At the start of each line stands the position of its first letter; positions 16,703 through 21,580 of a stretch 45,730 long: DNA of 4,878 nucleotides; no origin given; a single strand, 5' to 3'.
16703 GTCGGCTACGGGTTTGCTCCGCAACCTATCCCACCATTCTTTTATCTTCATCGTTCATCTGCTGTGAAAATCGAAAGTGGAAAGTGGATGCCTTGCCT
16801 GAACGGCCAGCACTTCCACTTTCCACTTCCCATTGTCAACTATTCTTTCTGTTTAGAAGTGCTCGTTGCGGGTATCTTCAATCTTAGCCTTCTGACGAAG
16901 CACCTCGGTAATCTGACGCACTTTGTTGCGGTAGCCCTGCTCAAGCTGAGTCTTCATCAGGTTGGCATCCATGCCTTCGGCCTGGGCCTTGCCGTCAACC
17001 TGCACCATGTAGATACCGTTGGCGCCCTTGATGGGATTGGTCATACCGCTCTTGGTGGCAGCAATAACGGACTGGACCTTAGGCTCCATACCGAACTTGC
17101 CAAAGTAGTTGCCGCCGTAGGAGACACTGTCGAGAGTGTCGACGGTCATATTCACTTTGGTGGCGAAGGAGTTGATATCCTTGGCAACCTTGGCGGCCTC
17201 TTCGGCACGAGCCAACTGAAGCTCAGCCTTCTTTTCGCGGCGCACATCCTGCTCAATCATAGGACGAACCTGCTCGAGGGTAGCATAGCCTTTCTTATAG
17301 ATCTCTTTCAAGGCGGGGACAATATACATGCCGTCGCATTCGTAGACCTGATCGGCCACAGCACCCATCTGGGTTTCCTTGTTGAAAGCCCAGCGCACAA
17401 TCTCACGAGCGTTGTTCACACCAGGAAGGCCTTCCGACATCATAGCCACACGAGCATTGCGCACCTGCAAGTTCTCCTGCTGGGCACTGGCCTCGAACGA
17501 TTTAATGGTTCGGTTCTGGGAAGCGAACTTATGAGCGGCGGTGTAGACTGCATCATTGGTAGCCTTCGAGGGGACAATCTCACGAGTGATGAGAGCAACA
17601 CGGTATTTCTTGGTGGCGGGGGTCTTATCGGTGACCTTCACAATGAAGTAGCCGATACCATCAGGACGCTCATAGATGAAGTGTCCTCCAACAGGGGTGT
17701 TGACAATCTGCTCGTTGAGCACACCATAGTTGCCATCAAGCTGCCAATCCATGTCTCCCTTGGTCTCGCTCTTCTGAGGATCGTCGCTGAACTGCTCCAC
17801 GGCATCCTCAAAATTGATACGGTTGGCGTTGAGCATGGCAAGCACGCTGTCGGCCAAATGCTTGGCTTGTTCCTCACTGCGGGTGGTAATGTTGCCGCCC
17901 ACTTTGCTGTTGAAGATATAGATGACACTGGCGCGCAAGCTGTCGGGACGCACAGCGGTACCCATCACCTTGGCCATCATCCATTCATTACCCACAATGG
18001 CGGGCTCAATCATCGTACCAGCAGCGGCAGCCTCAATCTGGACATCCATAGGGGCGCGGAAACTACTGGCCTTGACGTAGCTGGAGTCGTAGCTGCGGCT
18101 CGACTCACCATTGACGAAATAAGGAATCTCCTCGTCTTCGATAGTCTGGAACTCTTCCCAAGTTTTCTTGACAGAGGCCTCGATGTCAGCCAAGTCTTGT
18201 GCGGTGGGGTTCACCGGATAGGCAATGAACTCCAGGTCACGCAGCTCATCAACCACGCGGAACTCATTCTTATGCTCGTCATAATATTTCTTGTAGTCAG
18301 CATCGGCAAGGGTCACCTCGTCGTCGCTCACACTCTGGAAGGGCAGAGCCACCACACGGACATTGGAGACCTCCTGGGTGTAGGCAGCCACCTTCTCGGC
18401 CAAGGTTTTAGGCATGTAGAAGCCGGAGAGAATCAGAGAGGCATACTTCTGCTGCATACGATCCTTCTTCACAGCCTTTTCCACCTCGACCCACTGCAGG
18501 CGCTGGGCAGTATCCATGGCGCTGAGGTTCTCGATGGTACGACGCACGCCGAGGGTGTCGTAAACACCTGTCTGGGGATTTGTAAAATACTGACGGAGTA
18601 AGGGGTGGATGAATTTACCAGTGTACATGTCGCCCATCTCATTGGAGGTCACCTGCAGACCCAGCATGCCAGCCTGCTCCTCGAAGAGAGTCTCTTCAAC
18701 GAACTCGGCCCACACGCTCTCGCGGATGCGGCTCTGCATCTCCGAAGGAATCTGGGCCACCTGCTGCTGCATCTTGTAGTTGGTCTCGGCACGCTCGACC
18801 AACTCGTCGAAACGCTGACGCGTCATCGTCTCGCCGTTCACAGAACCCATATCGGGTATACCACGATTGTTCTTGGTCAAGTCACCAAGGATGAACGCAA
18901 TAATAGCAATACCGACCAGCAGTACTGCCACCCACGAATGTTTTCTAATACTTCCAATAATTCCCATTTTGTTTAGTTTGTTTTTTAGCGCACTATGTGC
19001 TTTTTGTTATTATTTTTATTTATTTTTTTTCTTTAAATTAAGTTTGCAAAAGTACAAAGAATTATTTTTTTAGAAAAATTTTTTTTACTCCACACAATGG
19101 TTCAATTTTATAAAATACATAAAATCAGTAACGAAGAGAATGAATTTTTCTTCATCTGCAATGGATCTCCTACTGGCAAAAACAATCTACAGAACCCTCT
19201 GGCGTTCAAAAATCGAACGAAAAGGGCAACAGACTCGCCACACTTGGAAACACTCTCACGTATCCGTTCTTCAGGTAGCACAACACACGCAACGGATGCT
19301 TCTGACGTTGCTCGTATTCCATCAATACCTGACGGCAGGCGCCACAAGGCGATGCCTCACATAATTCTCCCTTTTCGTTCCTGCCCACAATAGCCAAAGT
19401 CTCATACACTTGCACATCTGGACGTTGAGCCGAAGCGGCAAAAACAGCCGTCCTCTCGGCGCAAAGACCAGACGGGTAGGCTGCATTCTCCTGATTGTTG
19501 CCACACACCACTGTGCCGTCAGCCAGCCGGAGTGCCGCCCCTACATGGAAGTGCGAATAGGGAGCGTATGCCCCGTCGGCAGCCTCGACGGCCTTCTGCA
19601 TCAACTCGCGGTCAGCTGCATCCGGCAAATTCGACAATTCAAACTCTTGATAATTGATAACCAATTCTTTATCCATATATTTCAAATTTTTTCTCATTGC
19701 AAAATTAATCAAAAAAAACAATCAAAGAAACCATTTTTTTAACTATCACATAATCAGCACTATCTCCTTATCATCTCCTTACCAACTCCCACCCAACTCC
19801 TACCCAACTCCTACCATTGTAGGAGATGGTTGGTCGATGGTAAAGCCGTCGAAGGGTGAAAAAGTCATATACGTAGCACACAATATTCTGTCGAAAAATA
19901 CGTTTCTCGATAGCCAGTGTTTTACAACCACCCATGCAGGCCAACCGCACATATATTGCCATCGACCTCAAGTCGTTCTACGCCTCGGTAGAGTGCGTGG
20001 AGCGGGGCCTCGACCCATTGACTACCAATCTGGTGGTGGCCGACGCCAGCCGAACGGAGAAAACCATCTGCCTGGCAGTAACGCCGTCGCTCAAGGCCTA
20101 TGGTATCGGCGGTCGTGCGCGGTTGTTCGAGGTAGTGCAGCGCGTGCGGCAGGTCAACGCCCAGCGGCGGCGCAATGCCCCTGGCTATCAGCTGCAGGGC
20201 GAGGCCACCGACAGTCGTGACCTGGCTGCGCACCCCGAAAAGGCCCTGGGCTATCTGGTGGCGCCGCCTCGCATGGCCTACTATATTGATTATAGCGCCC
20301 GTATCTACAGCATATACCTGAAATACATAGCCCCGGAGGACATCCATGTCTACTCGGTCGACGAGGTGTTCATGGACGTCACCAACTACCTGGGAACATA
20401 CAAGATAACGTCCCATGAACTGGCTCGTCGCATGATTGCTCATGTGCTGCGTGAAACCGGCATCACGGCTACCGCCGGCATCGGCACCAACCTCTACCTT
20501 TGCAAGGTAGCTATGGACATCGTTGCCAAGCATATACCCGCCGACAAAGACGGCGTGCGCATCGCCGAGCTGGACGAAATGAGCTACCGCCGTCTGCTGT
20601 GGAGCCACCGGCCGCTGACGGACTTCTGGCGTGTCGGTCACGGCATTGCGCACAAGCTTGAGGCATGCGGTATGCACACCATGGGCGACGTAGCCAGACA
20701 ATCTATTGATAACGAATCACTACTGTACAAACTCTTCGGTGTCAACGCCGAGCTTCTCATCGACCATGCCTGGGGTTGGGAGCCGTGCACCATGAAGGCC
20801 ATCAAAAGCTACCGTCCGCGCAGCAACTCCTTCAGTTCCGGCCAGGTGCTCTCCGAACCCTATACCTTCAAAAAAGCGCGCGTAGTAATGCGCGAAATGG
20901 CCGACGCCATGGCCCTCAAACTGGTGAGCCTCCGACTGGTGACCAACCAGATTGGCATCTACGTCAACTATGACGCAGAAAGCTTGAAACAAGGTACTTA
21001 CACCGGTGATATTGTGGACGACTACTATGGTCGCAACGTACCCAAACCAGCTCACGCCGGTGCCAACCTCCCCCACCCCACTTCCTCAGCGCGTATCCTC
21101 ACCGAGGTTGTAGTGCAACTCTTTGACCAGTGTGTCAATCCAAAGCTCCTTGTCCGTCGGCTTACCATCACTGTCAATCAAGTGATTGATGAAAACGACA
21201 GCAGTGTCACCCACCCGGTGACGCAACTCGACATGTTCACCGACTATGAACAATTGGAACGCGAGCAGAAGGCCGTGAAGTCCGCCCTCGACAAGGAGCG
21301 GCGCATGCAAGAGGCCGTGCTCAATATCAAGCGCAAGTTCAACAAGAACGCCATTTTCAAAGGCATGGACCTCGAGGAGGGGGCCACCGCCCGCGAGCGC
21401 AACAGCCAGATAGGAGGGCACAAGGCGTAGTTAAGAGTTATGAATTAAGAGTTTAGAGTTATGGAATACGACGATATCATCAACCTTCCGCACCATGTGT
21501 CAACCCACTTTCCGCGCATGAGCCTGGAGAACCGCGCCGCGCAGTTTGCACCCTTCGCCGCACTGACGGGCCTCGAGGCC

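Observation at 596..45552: Family overview: about 35-nt modules of five degenerate heptamers, almost C-free on one strand, scattered through the window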

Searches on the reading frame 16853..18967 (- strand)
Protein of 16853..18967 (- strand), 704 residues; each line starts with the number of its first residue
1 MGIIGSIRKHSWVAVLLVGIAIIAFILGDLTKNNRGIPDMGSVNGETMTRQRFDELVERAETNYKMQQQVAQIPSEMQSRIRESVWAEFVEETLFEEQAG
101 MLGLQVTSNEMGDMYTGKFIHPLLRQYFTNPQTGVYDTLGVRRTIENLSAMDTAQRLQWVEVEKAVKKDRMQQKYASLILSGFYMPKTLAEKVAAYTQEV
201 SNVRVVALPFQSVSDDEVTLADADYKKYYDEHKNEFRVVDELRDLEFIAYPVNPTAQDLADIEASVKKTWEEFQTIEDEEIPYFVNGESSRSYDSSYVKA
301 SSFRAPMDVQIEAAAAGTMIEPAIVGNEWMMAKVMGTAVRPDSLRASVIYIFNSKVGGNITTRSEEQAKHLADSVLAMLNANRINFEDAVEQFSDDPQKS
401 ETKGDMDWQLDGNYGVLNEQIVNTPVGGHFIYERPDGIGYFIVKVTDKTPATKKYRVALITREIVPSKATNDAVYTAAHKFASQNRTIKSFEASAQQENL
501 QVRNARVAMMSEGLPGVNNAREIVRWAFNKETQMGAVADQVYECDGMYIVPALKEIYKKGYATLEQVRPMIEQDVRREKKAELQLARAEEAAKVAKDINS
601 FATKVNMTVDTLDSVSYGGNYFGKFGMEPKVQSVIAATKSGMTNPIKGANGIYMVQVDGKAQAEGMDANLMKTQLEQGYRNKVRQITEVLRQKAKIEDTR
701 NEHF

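Call 6: search_protein_families(library=pfam, proteins=[window:16853-18967:-])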
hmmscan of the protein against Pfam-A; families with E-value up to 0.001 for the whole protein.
window:16853-18967:- (704 aa): 5 families
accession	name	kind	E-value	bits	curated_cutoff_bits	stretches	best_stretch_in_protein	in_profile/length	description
PF13623.11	SurA_N_2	-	3.7e-26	92.2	28.5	1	5-138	2-138/145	SurA-like N-terminal domain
PF13616.12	Rotamase_3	-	2.7e-15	57.4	22.5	1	331-449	3-116/116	PPIC-type PPIASE domain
PF13145.12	Rotamase_2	-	2.1e-14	54.8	27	1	222-336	3-107/121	PPIC-type PPIASE domain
PF13624.11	SurA_N_3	-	5.8e-11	42.9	27.2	1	6-111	4-113/162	SurA-like N-terminal domain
PF00639.27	Rotamase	-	9.4e-09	36.6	21.7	1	360-422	10-72/97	PPIC-type PPIASE domain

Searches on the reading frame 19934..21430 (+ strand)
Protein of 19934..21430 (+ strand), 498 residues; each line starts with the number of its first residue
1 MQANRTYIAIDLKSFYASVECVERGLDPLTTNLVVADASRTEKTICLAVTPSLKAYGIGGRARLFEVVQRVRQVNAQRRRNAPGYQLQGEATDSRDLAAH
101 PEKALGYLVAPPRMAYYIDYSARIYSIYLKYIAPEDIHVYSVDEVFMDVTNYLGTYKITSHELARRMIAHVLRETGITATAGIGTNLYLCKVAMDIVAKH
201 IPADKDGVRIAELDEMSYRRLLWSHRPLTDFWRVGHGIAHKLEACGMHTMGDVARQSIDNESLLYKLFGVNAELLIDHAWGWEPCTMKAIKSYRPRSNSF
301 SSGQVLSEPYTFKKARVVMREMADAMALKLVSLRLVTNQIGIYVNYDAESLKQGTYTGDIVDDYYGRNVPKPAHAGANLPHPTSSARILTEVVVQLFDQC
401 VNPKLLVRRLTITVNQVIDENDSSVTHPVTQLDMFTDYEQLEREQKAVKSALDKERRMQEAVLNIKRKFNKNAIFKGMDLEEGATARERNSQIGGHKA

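Call 6: search_protein_families(library=pfam, proteins=[window:19934-21430:+])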
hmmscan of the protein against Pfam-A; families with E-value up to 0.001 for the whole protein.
window:19934-21430:+ (498 aa): 2 families
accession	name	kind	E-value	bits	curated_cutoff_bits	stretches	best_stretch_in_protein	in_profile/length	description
PF00817.25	IMS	-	2.8e-26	92.6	23.2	1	10-195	1-148/148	impB/mucB/samB family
PF11799.13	IMS_C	-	4.3e-10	40.4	20.7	1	298-422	2-104/109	impB/mucB/samB family C-terminal domain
